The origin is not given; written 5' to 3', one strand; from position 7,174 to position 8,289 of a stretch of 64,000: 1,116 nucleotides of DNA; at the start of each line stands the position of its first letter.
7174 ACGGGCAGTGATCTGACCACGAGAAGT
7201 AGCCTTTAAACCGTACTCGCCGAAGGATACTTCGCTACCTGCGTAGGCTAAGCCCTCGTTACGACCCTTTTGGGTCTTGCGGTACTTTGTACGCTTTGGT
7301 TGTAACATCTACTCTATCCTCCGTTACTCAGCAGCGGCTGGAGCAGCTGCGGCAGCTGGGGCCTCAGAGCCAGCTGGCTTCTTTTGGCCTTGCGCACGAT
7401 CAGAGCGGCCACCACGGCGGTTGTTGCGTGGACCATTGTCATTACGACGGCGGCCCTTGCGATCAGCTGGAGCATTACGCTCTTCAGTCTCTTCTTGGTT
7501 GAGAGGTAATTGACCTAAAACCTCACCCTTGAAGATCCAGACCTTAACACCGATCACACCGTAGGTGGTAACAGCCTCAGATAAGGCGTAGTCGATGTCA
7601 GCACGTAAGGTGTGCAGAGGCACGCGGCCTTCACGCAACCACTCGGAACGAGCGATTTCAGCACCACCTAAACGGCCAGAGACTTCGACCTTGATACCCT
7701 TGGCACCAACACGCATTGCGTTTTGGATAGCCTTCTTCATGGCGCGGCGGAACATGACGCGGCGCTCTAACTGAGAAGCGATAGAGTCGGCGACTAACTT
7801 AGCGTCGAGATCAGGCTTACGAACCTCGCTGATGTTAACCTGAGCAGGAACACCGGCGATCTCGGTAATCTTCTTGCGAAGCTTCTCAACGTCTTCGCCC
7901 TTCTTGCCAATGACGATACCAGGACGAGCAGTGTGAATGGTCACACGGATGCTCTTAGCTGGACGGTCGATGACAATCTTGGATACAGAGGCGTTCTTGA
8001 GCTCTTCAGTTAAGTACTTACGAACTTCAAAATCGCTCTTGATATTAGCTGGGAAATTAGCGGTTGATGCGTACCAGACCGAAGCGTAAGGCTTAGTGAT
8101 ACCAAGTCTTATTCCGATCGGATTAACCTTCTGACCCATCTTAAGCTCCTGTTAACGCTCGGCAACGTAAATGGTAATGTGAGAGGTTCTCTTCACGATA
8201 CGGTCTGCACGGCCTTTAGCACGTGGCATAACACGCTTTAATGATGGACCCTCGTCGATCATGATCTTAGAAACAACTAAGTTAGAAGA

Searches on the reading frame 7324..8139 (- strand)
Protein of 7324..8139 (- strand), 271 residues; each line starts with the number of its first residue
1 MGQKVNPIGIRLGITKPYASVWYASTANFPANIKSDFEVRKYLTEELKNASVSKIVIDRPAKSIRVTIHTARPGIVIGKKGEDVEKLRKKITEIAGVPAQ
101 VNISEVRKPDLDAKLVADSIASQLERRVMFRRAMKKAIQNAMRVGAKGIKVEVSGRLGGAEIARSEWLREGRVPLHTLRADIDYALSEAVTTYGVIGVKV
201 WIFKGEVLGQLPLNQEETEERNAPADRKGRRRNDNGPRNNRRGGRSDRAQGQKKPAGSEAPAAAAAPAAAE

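Call 19: search_protein_families(library=pfam, proteins=[window:7324-8139:-], max_evalue=0.00001)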
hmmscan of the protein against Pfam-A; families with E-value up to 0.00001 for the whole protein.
window:7324-8139:- (271 aa): 2 families
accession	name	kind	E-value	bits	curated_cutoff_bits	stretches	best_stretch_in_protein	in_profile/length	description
PF00189.25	Ribosomal_S3_C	-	3.4e-40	136.9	34.1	1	120-202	1-83/83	Ribosomal protein S3, C-terminal domain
PF07650.23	KH_2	-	6.4e-20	71.2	22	1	38-110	1-77/78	KH domain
